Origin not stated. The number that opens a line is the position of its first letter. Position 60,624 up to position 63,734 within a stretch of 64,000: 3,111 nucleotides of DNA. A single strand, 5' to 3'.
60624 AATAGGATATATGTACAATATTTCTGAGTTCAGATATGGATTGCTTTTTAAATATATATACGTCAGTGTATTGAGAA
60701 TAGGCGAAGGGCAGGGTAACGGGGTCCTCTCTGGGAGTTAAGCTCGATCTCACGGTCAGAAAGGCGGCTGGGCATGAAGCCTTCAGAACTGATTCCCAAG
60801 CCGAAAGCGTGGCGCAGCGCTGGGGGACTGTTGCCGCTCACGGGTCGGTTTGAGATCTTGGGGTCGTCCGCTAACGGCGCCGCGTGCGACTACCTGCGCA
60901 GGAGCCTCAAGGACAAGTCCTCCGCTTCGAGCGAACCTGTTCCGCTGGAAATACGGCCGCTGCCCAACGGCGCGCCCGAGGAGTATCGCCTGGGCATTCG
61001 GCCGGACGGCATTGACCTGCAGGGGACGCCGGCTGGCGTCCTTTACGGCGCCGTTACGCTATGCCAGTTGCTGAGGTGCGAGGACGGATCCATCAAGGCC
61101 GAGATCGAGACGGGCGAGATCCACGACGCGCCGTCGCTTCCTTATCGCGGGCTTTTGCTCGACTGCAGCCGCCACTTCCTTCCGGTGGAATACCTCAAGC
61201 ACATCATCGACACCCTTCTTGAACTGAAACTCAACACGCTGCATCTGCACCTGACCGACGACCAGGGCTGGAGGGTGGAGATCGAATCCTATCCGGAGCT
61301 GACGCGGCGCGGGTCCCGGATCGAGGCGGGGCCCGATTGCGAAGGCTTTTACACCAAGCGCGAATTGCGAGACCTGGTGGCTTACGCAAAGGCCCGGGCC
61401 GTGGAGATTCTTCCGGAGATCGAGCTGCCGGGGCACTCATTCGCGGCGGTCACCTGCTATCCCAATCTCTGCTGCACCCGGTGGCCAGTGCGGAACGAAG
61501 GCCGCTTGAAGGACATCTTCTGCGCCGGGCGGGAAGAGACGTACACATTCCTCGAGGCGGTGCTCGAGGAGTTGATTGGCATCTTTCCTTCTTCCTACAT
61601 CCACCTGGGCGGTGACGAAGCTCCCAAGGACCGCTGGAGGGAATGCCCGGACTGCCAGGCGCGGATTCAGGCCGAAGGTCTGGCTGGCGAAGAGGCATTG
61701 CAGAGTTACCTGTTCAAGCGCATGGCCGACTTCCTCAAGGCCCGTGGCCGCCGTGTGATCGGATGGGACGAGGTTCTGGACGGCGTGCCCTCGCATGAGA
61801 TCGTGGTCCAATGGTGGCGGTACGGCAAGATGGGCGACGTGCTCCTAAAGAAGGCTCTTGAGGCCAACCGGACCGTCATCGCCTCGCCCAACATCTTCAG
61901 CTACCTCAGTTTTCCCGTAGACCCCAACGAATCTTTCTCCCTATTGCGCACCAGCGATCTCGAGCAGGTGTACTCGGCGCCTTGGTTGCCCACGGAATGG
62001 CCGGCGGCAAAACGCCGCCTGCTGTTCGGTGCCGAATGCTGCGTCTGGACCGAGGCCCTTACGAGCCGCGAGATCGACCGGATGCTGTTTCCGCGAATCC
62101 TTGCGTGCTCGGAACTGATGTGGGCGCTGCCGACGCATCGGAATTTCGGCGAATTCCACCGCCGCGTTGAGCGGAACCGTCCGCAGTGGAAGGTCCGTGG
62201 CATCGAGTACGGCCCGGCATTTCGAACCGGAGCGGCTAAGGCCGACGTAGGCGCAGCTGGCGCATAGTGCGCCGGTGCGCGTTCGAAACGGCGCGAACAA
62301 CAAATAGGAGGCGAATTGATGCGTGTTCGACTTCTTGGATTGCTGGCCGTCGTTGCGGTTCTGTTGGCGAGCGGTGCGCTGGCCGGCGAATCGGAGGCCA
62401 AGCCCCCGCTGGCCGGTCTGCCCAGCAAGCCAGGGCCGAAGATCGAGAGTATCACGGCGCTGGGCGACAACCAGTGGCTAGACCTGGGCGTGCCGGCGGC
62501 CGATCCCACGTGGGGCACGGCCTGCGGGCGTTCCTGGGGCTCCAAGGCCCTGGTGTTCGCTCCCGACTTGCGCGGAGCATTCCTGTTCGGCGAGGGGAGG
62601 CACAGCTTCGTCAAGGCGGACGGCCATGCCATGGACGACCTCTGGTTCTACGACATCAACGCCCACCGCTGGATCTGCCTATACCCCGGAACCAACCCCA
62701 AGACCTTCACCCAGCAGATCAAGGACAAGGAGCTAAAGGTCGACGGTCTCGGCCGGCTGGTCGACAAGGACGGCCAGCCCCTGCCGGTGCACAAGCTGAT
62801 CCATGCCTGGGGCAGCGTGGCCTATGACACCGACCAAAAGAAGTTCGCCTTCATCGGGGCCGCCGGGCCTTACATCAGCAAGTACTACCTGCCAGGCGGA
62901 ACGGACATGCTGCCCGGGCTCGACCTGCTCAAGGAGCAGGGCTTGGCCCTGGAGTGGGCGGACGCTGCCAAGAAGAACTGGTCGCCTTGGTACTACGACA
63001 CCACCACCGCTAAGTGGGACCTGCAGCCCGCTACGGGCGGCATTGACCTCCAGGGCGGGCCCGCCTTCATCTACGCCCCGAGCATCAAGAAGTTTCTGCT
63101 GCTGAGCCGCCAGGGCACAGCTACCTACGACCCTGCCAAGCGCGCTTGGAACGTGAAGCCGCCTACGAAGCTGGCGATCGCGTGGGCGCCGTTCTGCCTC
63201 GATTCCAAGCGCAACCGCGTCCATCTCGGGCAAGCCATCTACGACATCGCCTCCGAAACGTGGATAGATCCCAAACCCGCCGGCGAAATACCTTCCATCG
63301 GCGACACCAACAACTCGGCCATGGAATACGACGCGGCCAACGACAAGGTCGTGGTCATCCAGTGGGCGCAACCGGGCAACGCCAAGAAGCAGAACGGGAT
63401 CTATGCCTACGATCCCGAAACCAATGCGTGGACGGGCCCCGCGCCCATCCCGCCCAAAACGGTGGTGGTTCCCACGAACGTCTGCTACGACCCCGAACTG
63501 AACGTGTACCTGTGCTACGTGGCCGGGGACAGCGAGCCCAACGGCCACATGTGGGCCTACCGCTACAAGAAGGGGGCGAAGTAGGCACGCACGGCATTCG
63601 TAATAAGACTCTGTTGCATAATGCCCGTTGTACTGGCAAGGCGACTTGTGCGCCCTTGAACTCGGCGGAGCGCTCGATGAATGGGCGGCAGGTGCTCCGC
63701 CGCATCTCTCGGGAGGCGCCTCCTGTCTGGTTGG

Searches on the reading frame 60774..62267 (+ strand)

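Call 61: search_protein_families(library=pfam, proteins=[window:60774-62267:+], max_evalue=0.0001)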
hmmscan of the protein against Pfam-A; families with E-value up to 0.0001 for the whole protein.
window:60774-62267:+ (497 aa): 2 families
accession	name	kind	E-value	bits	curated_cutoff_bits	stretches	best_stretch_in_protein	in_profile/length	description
PF00728.28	Glyco_hydro_20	-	1.1e-95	321.5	22.3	1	123-451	2-346/348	Glycosyl hydrolase family 20, catalytic domain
PF02838.20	Glyco_hydro_20b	-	5.8e-12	46.9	26.1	1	5-119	3-124/124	Glycosyl hydrolase family 20, domain 2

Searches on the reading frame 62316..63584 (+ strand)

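Call 61: search_protein_families(library=pfam, proteins=[window:62316-63584:+], max_evalue=0.0001)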
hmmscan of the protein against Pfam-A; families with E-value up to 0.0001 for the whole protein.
window:62316-63584:+ (422 aa): 2 families
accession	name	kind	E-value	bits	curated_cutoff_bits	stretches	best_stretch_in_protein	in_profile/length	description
PF24681.1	Kelch_KLHDC2_KLHL20_DRC7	-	6.5e-06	26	50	0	308-374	133-193/221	KLHDC2/KLHL20/DRC7 Kelch-repeats domain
PF24981.1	Beta-prop_ATRN-LZTR1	-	3.2e-05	23.8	50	0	308-374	127-194/289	Attractin/LZTR1 beta-propeller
